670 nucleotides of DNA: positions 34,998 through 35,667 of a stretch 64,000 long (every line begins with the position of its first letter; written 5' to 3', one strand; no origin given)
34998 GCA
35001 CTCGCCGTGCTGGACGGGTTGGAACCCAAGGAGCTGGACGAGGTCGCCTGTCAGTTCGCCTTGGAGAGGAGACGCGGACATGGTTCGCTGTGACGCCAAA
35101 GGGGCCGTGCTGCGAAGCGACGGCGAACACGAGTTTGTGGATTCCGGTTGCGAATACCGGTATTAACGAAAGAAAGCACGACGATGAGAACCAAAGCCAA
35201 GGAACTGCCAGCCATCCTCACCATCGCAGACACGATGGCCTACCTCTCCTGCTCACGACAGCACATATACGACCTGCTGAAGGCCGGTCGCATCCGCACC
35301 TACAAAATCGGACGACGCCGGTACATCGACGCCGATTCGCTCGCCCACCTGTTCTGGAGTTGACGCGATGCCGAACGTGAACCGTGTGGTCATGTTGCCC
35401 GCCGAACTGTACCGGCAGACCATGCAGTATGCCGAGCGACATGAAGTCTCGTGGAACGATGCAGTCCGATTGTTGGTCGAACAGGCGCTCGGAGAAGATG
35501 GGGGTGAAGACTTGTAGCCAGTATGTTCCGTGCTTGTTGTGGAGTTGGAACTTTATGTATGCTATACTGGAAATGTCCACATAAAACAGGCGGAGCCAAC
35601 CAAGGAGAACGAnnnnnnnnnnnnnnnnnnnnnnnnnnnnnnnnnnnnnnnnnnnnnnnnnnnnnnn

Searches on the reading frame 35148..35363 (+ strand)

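Call 40: search_protein_families(library=pfam, proteins=[window:35148-35363:+], max_evalue=0.01)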
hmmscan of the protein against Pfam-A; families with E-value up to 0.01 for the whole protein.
window:35148-35363:+ (71 aa): 1 family
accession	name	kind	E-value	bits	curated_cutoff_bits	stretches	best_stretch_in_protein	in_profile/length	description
PF12728.13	HTH_17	-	4.7e-12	46.4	27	1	24-69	2-47/51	Helix-turn-helix domain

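Call 76: search_protein_families(library=pfam, proteins=[window:35184-35363:+], max_evalue=1)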
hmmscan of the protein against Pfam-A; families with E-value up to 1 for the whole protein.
window:35184-35363:+ (59 aa): 4 families
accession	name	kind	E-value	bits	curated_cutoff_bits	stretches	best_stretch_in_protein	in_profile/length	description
PF12728.13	HTH_17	-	4.6e-12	46.5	27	1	12-57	2-47/51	Helix-turn-helix domain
PF13338.12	AbiEi_4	-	0.026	15.1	25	1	11-38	13-39/49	Transcriptional regulator, AbiEi antitoxin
PF13384.12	HTH_23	-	0.09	13.1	24.6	1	7-34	12-40/50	Homeodomain-like domain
PF22665.2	DUF6293_C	-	0.17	12.7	27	1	19-50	59-90/101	DUF6293 C-terminal winged helix domain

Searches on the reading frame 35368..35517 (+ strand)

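Call 76: search_protein_families(library=pfam, proteins=[window:35368-35517:+], max_evalue=1)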
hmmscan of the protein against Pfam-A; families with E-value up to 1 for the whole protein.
window:35368-35517:+ (49 aa): 5 families
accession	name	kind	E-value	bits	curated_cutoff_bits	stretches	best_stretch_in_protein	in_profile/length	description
PF07878.17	RHH_5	-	0.01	16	26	1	8-42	6-40/43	CopG-like RHH_1 or ribbon-helix-helix domain, RHH_5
PF22513.2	FitA-like_RHH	-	0.092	13.2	27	1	10-41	8-39/39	Antitoxin FitA-like, ribbon-helix-helix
PF17886.7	ArsA_HSP20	-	0.1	12.7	22.5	1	3-26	33-56/63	HSP20-like domain found in ArsA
PF23793.1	LysC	-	0.13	12.6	27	1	4-38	14-47/69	Rz1-like lysis system protein LysC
PF18898.5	DUF5654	-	0.25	11.8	23.8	1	28-45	24-41/71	Family of unknown function (DUF5654)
